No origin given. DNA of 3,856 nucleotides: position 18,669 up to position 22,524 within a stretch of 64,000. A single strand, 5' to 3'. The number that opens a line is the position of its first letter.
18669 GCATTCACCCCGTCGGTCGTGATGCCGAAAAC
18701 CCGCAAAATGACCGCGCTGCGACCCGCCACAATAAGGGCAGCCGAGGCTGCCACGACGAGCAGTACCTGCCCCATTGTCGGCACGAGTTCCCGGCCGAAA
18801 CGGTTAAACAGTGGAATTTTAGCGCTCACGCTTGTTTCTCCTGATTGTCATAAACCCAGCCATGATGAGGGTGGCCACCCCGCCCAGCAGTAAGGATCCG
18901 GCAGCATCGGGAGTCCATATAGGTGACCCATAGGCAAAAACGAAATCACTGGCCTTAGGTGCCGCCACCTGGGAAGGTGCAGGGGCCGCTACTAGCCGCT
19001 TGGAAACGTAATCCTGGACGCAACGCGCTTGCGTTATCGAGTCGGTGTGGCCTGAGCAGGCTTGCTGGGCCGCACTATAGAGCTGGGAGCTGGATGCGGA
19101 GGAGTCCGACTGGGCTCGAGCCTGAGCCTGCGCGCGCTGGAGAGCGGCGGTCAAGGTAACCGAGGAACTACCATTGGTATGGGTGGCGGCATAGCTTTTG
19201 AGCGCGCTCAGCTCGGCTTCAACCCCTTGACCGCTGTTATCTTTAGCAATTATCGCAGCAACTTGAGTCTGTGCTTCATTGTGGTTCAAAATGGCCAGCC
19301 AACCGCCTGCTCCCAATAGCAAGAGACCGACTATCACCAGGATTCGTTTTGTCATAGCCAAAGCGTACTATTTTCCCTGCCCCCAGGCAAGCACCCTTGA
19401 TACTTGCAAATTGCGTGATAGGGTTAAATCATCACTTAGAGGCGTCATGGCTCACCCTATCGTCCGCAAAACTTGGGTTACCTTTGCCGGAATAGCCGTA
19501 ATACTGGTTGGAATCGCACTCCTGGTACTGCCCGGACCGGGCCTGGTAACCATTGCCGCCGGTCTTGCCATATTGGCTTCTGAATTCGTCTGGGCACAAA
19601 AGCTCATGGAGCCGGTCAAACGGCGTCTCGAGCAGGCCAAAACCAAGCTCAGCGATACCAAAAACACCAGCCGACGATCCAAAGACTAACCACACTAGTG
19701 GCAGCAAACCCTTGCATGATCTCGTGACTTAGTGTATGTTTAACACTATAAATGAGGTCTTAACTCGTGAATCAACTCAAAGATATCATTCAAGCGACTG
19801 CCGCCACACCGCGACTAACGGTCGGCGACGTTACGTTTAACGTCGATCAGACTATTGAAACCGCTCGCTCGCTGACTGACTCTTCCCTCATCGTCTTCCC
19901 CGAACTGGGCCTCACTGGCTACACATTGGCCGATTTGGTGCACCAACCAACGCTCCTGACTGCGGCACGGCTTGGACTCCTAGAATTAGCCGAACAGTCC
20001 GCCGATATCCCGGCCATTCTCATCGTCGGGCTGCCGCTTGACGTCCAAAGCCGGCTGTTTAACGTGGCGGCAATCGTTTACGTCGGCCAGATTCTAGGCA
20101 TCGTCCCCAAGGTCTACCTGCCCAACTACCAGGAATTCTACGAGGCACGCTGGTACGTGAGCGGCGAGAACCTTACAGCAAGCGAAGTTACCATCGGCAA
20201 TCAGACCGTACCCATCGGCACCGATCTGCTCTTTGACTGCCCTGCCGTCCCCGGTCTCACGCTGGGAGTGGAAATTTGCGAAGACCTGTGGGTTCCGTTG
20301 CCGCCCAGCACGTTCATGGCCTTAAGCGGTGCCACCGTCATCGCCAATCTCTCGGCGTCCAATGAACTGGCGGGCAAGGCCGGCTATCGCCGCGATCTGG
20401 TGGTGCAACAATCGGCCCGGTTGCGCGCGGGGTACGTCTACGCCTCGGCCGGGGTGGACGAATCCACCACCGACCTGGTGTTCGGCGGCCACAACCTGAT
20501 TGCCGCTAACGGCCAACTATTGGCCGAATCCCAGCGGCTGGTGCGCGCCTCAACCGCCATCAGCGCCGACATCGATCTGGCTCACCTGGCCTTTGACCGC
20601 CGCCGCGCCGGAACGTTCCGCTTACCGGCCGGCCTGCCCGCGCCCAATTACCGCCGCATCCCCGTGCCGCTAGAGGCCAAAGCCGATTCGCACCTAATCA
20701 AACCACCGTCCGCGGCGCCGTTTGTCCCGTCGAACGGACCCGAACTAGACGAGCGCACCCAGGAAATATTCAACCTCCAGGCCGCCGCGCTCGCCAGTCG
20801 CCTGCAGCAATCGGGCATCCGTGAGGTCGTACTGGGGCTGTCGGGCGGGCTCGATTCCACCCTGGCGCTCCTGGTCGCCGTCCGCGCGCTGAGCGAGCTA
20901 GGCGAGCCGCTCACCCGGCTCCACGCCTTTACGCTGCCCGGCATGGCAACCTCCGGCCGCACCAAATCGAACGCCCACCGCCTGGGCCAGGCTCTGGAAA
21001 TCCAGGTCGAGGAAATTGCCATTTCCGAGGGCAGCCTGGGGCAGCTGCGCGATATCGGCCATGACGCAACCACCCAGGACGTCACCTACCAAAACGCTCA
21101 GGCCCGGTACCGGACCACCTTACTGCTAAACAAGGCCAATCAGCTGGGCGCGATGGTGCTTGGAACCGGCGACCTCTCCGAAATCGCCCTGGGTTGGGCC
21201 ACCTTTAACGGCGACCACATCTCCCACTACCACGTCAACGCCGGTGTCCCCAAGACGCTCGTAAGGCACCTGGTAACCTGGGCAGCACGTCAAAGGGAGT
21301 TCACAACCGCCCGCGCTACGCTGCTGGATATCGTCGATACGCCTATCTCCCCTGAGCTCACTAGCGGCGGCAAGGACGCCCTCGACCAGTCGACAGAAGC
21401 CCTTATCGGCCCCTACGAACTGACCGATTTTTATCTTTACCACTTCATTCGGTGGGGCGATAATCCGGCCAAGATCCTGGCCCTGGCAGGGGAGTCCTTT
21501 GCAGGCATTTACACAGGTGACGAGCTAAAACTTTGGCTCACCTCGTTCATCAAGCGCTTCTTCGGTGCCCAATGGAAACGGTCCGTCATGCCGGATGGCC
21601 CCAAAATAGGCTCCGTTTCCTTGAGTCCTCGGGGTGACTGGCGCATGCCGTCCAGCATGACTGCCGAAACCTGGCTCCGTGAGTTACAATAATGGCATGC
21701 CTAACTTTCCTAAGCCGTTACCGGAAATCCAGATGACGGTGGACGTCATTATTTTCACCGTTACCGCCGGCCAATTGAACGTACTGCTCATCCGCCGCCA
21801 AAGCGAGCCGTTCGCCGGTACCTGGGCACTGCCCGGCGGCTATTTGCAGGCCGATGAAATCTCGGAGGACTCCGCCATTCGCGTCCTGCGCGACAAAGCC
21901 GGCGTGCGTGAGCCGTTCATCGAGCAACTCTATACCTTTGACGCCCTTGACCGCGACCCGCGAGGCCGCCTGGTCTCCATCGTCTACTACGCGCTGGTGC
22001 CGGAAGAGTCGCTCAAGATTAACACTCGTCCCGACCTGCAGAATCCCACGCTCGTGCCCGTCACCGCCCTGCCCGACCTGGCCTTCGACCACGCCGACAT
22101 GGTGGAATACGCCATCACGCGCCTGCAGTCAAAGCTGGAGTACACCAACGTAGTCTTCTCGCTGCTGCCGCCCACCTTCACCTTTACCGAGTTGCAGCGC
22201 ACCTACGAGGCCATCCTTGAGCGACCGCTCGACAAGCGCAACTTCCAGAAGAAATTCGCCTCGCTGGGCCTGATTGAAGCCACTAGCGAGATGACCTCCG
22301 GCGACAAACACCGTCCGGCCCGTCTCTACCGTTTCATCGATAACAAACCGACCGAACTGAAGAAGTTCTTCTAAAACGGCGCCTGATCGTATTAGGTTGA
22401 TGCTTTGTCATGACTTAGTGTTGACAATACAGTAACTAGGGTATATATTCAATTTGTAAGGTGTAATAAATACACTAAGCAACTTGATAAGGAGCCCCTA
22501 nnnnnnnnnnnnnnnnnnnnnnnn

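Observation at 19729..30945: Shared ~23-bp palindromic operator at nadE, pncB and the PP2C-kinase-pncA-vWA operon: a candidate NrtR regulon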

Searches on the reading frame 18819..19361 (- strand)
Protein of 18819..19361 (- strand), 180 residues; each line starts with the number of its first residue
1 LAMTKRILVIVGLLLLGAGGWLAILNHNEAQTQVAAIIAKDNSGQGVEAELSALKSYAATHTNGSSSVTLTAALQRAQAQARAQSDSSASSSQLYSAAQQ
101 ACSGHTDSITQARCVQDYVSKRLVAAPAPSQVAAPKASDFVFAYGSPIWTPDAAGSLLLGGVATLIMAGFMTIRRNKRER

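Call 6: search_protein_families(library=pfam, proteins=[window:18819-19361:-], max_evalue=1)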
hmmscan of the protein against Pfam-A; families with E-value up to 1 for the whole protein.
window:18819-19361:- (180 aa): 3 families
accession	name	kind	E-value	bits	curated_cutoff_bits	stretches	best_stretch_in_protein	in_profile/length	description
PF00746.26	Gram_pos_anchor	-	0.0025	18.2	20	0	157-179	20-42/43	LPXTG cell wall anchor motif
PF16077.10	Spaetzle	-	0.009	17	27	1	97-127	43-75/96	Spaetzle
PF25695.1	BKRF4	-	0.24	11.8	27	1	40-100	97-157/218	Epstein-Barr virus BKRF4 histone binding protein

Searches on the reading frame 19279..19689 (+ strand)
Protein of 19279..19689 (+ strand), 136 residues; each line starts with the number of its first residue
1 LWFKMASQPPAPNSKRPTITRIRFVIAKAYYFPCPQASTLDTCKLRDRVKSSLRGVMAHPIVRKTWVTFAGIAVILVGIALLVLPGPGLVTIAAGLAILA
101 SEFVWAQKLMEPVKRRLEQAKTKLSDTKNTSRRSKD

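Call 6: search_protein_families(library=pfam, proteins=[window:19279-19689:+], max_evalue=1)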
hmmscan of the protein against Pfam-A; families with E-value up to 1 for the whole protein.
window:19279-19689:+ (136 aa): 5 families
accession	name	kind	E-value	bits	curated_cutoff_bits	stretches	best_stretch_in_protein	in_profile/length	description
PF09656.15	PGPGW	-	1.2e-17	63.6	23.3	1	67-116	4-53/53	Putative transmembrane protein (PGPGW)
PF20712.2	CyanoTRADDas_TM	-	0.003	18.1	24.3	1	66-98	15-50/68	Cyanobacterial TRADD-N associated 2-Transmembrane domain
PF23886.1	DUF7239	-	0.11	13.1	24.6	1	104-134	14-44/112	Family of unknown function (DUF7239)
PF25667.1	ASFV_P17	-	0.14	12.6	27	1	45-83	15-48/117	African swine fever virus minor capsid protein p17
PF05915.17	TMEM_230_134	-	0.24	12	26.8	1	51-84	33-66/119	Transmembrane proteins 230/134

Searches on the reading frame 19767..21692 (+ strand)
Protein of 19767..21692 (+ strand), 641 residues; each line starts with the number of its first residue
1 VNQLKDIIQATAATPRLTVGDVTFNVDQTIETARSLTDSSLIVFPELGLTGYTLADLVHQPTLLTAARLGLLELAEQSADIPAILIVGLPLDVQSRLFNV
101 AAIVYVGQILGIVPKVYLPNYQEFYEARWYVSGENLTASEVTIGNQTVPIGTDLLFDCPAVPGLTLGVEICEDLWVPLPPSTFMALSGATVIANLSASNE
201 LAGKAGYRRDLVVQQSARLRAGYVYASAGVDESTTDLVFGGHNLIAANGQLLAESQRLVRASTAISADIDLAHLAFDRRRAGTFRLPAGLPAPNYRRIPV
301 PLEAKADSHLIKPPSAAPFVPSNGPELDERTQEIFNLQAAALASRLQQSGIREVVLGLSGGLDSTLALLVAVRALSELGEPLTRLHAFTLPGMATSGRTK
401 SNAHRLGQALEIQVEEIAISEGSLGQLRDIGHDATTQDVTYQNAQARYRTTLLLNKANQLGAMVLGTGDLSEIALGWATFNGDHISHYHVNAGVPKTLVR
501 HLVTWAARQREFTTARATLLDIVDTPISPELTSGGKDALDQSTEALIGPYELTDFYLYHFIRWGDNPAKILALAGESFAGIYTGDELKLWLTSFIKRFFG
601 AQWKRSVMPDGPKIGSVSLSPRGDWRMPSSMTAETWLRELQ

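Call 5: search_protein_families(library=pfam, proteins=[window:19767-21692:+])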
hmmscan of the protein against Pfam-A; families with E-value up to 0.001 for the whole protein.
window:19767-21692:+ (641 aa): 2 families
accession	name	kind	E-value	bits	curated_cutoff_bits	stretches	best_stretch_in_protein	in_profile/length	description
PF02540.23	NAD_synthase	-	8e-26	91.1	21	1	340-507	7-167/242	NAD synthase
PF00795.27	CN_hydrolase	-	1.6e-11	44.5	23.2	1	30-275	25-252/256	Carbon-nitrogen hydrolase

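Call 18: search_protein_families(library=ncbifam, proteins=[window:19767-21692:+], max_evalue=0.1)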
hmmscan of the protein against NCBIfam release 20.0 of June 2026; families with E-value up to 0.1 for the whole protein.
window:19767-21692:+ (641 aa): 12 families
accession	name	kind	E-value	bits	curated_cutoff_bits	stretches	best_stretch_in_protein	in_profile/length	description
NF002730.0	PRK02628.1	equivalog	3.9e-241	801.9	473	1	5-641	10-671/677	NAD(+) synthase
NF010588.0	PRK13981.1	equivalog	1.3e-70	238.4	479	1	16-629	13-538/546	NAD+ synthase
NF010587.0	PRK13980.1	equivalog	7.6e-25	87.6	255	1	339-502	19-174/267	NAD+ synthase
TIGR00552.1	nadE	equivalog_domain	3.8e-22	78.7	63.65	1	341-507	12-175/251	NAD(+) synthase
NF001979.1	PRK00768.1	equivalog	1.2e-09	38.1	250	1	338-502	24-193/266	NAD(+) synthase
NF002048.0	PRK00876.1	subfamily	1.2e-08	34.1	313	1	329-420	18-101/330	NAD(+) synthase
TIGR00268.2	TIGR00268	equivalog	3.1e-05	23.4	150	1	341-502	5-156/259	ATP-dependent sacrificial sulfur transferase LarE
TIGR03381.1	agmatine_aguB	equivalog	5.8e-05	22.6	410.25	1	165-285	144-269/279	N-carbamoylputrescine amidase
TIGR01536.1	asn_synth_AEB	equivalog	0.00027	20.1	267.1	1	326-482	229-376/517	asparagine synthase (glutamine-hydrolyzing)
TIGR00884.1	guaA_Cterm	equivalog_domain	0.026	13.8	338.75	1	348-431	13-91/310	glutamine-hydrolyzing GMP synthase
NF006351.0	PRK08576.1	equivalog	0.027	13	290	1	332-377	215-260/436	hypothetical protein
NF000848.1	PRK00074.1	equivalog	0.04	12.5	400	1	347-430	209-288/512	glutamine-hydrolyzing GMP synthase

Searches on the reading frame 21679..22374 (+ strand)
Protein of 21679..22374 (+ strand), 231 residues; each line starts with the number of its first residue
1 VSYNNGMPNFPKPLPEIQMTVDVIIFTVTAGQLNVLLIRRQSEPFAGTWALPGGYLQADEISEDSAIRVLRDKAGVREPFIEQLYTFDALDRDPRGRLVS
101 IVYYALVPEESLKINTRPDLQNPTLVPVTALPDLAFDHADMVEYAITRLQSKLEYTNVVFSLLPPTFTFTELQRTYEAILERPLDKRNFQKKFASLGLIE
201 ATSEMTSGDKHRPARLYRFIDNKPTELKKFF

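Call 5: search_protein_families(library=pfam, proteins=[window:21679-22374:+])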
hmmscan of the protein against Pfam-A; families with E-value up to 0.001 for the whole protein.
window:21679-22374:+ (231 aa): 3 families
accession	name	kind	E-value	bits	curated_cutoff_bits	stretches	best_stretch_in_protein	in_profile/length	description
PF21906.2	NrtR_WHD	-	2.4e-25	88.9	27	1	159-219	1-61/61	NrtR DNA-binding winged helix domain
PF00293.34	NUDIX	-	3e-13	50.4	21.1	1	21-143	4-132/134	NUDIX domain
PF19368.5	AraR_C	-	5.1e-09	36.7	23.8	1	155-221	1-68/82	AraR C-terminal winged HTH domain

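Call 11: find_related_loci(query=window:21679-22374:+, collection=genome_contigs, flank=10000)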
Query window:21679-22374:+ (231 aa) in genome_contigs; peptide patterns used: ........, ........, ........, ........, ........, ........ (x = any residue, [..] = any of these).
234 stretches matched a pattern; 9 encode a relative of the query (tblastn E <= 1e-3); 9 distinct loci.
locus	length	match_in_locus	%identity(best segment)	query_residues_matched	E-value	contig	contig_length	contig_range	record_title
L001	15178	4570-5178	50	17-219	2e-66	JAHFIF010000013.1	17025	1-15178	MAG: bacterium isolate nzgw356 NODE_1445_length_17026_cov_2.600651, whole genome shotgun sequence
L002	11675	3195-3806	36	19-223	7e-37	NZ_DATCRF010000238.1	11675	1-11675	MAG: Chitinophaga sp. isolate SMAG_U7272 k141_78541, whole genome shotgun sequence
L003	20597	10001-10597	39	19-218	1e-36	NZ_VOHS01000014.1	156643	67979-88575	Chitinophaga pinensis strain YS-16 tig00000042, whole genome shotgun sequence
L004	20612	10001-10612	38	19-223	1e-36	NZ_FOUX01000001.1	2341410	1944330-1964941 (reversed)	Chitinophaga sp. YR627, whole genome shotgun sequence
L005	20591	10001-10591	38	19-218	2e-35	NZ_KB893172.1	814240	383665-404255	Spirosoma panaciterrae DSM 21099 B153DRAFT_scaffold_0.1, whole genome shotgun sequence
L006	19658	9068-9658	37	19-218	2e-34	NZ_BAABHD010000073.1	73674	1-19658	Nibrella saemangeumensis strain JCM 17927 sequence73, whole genome shotgun sequence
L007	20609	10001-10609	32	20-204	2e-27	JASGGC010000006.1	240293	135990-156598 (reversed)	MAG: Dysgonomonas sp. isolate 5H167 JMF-2111-06-0005.hyb.bin.167_5, whole genome shotgun sequence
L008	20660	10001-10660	33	18-219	1e-34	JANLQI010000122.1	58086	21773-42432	MAG: Saprospiraceae bacterium isolate OTE_38_metabat_221 OTE_38_k141_752052, whole genome shotgun sequence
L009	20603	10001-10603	35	19-219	2e-33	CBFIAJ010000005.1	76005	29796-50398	MAG: Flavobacteriales bacterium isolate Co_bin_614_strict genome assembly, contig: Co_bin_614_strict_c5, whole genome sh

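Call 18: search_protein_families(library=ncbifam, proteins=[window:21679-22374:+], max_evalue=0.1)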
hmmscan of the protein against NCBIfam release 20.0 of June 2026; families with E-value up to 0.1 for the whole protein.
window:21679-22374:+ (231 aa): 13 families
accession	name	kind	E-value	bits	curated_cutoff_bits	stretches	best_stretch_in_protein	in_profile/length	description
NF050029.2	TransRepNtr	equivalog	2.3e-48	164.8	400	1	18-220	21-226/245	ADPR responsive transcriptional repressor NtrR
NF003786.0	PRK05379.1-2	equivalog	4.2e-12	45.9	397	1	13-131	213-335/354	bifunctional nicotinamide-nucleotide adenylyltransferase/Nudix hydroxylase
NF003787.0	PRK05379.1-4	equivalog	1.6e-11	43.8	449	1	13-105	203-297/346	bifunctional nicotinamide-nucleotide adenylyltransferase/Nudix hydroxylase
NF003788.0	PRK05379.1-5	equivalog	8.2e-11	41.8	354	1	15-143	210-345/351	bifunctional nicotinamide-nucleotide adenylyltransferase/Nudix hydroxylase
NF003790.0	PRK05379.2-2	equivalog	5e-10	39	403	1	12-118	211-318/354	bifunctional nicotinamide mononucleotide adenylyltransferase/ADP-ribose pyrophosphatase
NF003791.0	PRK05379.2-3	equivalog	3.1e-09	36.5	409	1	15-108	199-294/340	bifunctional nicotinamide-nucleotide adenylyltransferase/Nudix hydroxylase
NF003785.0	PRK05379.1-1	equivalog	1.6e-05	24.3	418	1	20-102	205-289/347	bifunctional nicotinamide-nucleotide adenylyltransferase/Nudix hydroxylase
NF006530.0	PRK08999.1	equivalog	2.9e-05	23.3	245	1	19-85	4-71/315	Nudix family hydrolase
NF008044.0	PRK10776.1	equivalog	0.00015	21.7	148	1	31-105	14-86/130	8-oxo-dGTP diphosphatase MutT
NF011963.0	PRK15434.1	subfamily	0.00031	20.5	146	1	25-80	21-76/159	GDP-mannose mannosyl hydrolase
TIGR00586.1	mutt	equivalog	0.00054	20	97.9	1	17-88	5-73/129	8-oxo-dGTP diphosphatase MutT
NF041652.1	Nud_hyd_Dein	equivalog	0.0013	19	200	1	31-103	23-98/152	Nudix hydrolase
NF007834.0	PRK10546.1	equivalog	0.024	14.5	156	1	32-77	14-60/135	pyrimidine (deoxy)nucleoside triphosphate diphosphatase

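Call 38: search_protein_families(library=padloc, proteins=[window:21679-22374:+], max_evalue=0.01)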
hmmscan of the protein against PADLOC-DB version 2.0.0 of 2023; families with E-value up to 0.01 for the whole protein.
window:21679-22374:+ (231 aa): 1 family
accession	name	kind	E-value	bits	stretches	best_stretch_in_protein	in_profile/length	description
PDLC04899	PDC-S07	-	0.00029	18.5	1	21-140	7-121/135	-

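Call 83: search_solved_structures(query=window:21697-22374:+, max_evalue=0.001, show_alignments=1)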
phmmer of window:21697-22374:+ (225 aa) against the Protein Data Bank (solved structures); distinct sequences matched with E-value up to 0.001: 11.
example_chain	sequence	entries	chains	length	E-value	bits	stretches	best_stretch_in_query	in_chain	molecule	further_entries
5bs6_A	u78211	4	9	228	8.9e-44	152.9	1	2-214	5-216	transcriptional regulator AraR | transcriptional factor AraR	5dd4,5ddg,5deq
3gz5_A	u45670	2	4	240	2.3e-32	115.6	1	5-212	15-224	MutT/nudix family protein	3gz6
2fml_A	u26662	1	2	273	1.2e-27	100.2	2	2-106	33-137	MutT/nudix family protein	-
3gz8_A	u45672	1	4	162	5.5e-23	85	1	5-147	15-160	MutT/nudix family protein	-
7q91_A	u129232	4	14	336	2.5e-15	59.9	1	130-214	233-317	NADQ transcription factor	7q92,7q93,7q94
3i9x_A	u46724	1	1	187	1.2e-14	57.7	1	27-144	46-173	mutT/nudix family protein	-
2qjo_A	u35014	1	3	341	3.2e-07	33.5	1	14-106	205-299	Bifunctional NMN adenylyltransferase/Nudix hydrolase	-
2yyh_A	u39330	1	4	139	8.2e-07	32.1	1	16-105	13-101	8-OXO-dGTPase domain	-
2qjt_B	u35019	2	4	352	2e-05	27.6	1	14-97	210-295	Nicotinamide-nucleotide adenylyltransferase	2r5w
3id9_A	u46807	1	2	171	0.00051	23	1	28-125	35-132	MutT/NUDIX family protein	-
5wy6_E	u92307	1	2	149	0.00065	22.7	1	15-78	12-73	Nudix hydrolase 1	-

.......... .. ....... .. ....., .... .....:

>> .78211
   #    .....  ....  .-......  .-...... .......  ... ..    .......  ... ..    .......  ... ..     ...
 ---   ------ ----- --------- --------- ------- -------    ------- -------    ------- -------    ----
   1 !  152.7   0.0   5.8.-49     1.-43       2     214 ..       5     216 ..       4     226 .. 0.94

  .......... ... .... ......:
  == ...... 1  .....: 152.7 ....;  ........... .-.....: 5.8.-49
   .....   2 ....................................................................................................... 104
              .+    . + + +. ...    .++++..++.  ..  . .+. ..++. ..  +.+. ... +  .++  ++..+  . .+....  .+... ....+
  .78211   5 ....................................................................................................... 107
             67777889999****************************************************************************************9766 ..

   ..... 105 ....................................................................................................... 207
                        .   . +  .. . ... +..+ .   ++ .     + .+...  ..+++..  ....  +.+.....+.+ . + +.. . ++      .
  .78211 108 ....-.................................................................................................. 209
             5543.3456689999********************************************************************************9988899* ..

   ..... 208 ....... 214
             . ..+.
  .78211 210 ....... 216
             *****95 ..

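Call 107: search_protein_families(library=pfam, proteins=[L001:10049-10765:+], max_evalue=0.001)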
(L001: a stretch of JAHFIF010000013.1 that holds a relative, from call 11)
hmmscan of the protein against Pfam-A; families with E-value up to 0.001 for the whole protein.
L001:10049-10765:+ (238 aa): 1 family
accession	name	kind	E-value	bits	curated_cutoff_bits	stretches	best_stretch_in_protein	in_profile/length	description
PF01467.32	CTP_transf_like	-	7.8e-09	36.3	21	1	47-199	1-128/133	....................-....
